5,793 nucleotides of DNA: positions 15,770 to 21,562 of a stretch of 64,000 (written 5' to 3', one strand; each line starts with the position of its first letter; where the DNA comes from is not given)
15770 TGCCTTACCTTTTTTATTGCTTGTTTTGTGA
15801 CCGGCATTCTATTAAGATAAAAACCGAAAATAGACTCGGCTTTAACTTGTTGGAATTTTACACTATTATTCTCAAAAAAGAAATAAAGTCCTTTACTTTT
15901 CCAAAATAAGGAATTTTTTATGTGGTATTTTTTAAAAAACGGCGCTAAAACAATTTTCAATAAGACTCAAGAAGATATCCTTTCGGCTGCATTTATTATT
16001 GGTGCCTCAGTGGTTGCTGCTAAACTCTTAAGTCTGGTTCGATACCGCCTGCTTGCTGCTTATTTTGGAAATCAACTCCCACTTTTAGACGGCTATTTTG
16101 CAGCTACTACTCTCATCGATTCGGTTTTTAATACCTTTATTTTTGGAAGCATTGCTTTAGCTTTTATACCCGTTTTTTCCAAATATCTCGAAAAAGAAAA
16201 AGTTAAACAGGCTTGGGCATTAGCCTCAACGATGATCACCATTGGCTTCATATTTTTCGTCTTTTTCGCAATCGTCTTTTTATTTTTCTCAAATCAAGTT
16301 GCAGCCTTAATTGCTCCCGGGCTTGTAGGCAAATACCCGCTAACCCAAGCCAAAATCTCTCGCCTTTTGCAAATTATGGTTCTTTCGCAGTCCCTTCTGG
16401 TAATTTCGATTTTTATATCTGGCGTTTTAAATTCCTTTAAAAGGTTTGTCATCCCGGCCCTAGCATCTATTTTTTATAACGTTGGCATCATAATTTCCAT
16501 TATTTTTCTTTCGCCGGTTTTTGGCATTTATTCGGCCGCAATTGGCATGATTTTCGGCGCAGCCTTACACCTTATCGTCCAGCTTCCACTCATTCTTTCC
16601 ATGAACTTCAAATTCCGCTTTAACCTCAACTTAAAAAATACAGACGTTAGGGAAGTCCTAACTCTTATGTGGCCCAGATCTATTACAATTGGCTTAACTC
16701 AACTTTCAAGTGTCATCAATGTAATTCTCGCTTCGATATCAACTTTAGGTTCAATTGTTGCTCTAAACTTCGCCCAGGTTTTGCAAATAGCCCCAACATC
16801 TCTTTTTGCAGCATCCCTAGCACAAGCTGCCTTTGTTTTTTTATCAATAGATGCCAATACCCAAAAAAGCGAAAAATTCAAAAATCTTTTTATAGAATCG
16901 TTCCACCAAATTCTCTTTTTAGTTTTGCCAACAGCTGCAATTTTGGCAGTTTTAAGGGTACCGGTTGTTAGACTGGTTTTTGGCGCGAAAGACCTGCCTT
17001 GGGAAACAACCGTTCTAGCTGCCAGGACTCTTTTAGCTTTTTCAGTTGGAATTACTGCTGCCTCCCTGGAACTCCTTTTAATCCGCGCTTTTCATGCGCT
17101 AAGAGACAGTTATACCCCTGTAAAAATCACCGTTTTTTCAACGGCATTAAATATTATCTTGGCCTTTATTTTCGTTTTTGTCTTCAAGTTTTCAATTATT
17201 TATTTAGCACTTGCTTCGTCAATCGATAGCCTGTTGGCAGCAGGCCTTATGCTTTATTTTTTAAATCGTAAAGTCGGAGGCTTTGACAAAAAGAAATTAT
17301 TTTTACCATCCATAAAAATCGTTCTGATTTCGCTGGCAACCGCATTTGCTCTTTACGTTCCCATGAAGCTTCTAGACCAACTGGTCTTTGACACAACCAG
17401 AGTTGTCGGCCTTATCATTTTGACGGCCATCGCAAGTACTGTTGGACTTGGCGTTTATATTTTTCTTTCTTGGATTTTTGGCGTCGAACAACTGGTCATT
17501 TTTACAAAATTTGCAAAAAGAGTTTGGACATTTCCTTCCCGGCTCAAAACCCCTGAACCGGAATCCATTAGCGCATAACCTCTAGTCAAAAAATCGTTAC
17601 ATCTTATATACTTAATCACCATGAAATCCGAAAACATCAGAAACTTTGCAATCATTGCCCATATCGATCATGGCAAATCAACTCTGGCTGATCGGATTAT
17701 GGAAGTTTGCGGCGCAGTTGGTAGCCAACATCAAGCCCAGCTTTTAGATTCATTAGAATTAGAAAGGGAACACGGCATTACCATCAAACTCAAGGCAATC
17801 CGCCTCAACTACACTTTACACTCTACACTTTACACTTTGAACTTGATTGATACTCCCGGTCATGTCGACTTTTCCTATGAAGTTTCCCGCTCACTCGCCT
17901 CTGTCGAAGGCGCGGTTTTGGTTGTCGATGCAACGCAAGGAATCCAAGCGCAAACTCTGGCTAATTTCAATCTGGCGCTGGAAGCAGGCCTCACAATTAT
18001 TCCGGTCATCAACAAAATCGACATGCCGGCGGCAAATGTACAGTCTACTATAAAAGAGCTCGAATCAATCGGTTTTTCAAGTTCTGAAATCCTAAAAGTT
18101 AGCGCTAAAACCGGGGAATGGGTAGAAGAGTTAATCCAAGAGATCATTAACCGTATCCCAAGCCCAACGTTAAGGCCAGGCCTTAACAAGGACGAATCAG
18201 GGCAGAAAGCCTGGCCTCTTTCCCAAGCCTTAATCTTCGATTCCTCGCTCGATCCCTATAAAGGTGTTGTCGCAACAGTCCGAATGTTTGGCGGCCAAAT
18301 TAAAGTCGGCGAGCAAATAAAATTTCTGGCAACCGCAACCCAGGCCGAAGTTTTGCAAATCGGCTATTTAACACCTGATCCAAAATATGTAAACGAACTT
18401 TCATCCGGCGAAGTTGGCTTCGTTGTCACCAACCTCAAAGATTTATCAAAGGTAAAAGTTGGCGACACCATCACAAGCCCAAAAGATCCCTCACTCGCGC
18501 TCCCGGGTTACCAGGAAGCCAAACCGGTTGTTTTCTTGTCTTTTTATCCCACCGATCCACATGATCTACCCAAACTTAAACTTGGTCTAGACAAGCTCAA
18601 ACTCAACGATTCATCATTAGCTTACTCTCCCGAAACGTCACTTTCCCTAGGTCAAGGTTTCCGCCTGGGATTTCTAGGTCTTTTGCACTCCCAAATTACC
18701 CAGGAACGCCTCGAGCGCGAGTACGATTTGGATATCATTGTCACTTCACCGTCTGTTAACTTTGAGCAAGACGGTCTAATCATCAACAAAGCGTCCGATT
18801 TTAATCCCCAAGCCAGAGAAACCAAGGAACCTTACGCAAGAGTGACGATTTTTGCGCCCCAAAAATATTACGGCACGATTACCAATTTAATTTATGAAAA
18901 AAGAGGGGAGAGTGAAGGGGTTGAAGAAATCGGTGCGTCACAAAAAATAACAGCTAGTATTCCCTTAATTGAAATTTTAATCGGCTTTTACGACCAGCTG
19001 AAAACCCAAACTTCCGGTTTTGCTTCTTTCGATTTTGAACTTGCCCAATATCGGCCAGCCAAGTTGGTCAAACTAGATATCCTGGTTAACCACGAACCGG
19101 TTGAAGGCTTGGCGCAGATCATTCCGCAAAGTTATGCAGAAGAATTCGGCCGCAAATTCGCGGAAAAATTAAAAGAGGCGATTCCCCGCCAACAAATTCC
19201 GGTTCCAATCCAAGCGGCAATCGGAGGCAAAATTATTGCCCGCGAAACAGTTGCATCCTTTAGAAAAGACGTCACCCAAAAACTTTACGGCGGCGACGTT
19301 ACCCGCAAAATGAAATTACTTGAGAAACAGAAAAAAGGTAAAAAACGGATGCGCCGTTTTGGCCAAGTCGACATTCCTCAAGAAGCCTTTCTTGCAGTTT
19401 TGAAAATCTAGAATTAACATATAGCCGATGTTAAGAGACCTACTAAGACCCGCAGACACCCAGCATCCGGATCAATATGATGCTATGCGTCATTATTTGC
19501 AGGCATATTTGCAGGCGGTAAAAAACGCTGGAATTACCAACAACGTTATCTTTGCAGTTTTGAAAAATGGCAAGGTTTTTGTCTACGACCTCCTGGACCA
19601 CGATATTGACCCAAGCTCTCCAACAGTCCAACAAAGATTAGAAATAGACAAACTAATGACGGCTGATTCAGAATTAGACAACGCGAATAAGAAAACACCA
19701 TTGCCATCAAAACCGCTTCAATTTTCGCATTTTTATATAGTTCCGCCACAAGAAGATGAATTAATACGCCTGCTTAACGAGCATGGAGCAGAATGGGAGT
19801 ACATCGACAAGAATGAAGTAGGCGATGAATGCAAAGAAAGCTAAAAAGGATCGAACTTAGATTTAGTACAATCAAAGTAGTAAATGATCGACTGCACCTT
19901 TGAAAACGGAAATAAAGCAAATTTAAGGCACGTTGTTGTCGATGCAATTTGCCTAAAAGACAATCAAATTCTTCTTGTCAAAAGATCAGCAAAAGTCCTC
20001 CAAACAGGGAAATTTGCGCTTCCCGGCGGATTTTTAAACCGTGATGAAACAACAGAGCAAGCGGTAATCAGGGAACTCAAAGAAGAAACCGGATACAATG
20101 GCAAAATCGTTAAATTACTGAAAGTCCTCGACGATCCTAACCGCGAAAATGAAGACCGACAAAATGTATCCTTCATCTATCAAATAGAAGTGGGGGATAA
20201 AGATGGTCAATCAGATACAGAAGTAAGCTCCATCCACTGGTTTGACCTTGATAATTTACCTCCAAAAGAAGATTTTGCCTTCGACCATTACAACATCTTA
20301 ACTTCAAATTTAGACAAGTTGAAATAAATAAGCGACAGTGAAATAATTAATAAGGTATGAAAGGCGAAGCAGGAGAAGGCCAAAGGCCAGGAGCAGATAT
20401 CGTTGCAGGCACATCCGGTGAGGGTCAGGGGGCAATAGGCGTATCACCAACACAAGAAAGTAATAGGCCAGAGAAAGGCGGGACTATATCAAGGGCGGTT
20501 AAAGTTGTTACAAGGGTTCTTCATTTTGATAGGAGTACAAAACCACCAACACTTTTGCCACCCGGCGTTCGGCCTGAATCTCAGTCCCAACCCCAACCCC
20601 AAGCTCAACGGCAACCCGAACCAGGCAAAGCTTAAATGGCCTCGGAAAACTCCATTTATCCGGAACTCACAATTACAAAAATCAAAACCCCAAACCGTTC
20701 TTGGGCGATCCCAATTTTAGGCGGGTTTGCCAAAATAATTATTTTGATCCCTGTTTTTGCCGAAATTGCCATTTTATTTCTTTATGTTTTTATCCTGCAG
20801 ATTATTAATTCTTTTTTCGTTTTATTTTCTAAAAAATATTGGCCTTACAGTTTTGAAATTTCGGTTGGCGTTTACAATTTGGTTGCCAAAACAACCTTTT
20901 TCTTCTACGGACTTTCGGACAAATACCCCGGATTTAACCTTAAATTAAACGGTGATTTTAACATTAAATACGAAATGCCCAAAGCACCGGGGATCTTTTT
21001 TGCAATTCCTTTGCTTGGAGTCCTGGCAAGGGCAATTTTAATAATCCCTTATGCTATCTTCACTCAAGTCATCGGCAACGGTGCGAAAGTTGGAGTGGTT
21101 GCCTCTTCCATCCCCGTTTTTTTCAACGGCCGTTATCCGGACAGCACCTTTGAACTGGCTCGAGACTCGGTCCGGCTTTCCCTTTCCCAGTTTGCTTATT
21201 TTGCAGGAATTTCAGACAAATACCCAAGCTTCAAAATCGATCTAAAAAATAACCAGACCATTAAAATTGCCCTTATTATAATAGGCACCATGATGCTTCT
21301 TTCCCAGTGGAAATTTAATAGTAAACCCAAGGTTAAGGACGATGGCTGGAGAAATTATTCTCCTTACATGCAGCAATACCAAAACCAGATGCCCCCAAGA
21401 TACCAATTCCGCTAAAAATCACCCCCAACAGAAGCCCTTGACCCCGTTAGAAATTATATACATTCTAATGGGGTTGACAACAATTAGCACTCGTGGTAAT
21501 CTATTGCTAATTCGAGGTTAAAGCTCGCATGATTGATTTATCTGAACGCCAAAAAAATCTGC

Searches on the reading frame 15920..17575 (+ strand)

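Call 63: search_protein_families(library=pfam, proteins=[window:15920-17575:+], max_evalue=0.00001)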
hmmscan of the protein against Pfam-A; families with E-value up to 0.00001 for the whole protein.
window:15920-17575:+ (552 aa): 1 family
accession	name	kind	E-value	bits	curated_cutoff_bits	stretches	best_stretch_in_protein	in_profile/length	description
PF03023.19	MurJ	-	2e-60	205.1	27.4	1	45-482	1-434/451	Lipid II flippase MurJ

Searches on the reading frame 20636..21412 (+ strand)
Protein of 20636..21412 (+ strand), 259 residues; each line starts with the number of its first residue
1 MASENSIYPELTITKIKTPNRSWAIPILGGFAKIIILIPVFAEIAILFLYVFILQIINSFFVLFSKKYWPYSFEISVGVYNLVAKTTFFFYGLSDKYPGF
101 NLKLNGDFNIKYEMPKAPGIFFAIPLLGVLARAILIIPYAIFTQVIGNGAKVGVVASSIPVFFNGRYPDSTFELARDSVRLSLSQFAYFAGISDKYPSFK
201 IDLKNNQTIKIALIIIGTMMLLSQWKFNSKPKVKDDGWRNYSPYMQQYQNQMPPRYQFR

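Call 63: search_protein_families(library=pfam, proteins=[window:20636-21412:+], max_evalue=0.00001)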
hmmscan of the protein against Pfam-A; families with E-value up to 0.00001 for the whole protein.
window:20636-21412:+ (259 aa): 1 family
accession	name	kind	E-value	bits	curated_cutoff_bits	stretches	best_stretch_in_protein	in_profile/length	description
PF14333.11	DUF4389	-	3.6e-06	27.2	25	0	129-199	4-74/76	Domain of unknown function (DUF4389)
